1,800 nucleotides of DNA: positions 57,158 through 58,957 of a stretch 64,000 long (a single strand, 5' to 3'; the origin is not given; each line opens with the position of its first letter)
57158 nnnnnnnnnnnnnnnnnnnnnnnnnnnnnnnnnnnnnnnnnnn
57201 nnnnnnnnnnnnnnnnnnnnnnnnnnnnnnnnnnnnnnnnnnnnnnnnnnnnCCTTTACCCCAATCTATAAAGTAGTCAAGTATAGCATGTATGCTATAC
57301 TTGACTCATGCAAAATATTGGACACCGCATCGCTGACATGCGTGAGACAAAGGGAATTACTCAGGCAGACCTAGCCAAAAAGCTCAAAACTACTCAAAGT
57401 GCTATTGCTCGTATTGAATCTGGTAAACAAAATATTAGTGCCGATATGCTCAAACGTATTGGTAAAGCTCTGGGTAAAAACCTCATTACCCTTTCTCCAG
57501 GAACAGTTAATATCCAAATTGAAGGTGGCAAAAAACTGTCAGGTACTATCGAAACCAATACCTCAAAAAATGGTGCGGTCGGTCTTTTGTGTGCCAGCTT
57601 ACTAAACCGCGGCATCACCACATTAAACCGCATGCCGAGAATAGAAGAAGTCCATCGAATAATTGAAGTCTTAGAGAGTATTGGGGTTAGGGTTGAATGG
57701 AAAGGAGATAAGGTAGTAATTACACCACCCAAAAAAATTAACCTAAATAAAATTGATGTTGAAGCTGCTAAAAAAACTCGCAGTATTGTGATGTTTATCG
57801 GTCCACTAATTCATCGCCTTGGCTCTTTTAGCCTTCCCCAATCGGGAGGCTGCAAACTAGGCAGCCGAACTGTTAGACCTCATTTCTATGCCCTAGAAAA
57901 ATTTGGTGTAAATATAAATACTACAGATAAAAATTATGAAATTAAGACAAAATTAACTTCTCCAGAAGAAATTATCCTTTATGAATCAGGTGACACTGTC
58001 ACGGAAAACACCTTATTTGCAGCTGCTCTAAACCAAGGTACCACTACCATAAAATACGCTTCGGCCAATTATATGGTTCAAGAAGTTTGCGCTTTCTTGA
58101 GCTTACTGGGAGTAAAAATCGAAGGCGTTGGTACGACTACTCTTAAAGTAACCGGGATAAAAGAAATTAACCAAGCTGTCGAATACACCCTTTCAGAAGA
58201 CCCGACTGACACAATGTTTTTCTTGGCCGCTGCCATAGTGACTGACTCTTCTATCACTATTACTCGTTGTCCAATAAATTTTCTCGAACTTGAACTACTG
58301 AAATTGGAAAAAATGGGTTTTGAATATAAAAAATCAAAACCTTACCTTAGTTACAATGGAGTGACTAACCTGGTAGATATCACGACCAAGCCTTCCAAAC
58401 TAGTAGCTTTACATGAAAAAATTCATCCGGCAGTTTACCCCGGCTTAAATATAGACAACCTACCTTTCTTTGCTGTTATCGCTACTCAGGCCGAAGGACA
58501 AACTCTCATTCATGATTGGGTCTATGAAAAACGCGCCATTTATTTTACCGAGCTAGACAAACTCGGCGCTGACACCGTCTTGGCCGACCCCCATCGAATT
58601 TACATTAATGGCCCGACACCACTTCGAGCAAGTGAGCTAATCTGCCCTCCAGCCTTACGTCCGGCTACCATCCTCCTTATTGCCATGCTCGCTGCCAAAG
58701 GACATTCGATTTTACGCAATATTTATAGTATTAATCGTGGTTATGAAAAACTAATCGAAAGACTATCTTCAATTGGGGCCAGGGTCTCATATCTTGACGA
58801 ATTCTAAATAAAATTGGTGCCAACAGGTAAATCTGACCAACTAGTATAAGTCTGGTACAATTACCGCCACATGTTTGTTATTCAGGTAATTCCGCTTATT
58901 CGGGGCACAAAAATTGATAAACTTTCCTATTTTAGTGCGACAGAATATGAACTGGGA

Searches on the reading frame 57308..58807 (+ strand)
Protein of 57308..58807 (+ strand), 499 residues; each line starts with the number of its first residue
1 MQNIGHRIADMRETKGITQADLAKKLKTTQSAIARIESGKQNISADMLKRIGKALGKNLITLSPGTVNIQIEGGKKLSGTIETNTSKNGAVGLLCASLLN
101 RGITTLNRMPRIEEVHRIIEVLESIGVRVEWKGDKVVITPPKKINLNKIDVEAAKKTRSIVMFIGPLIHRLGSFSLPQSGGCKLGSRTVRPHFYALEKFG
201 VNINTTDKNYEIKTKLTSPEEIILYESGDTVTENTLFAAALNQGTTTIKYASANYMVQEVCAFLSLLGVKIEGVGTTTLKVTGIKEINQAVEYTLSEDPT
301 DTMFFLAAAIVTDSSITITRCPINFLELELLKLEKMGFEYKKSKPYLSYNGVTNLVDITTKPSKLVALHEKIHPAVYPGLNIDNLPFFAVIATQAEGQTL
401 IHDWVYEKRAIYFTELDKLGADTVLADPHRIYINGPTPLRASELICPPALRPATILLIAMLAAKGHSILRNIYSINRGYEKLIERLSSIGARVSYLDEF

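Call 76: search_protein_families(library=pfam, proteins=[window:57308-58807:+], max_evalue=0.001)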
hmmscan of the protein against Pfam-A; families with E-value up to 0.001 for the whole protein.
window:57308-58807:+ (499 aa): 6 families
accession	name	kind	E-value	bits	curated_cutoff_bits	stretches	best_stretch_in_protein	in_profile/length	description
PF00275.25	EPSP_synthase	-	4.7e-48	164.4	22.8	1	72-486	2-417/417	EPSP synthase (3-phosphoshikimate 1-carboxyvinyltransferase)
PF01381.28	HTH_3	-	4.6e-14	52.6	23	1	8-59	1-52/55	Helix-turn-helix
PF13560.12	HTH_31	-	3.9e-10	40.3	27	1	4-56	2-55/64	Helix-turn-helix domain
PF12844.13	HTH_19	-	2e-09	37.7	30.2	1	5-56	1-52/64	Helix-turn-helix domain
PF13443.12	HTH_26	-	0.00012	22.7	22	1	8-56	2-51/63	Cro/C1-type HTH DNA-binding domain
PF13744.12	HTH_37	-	0.00018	21.7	27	0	5-58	20-74/80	Helix-turn-helix domain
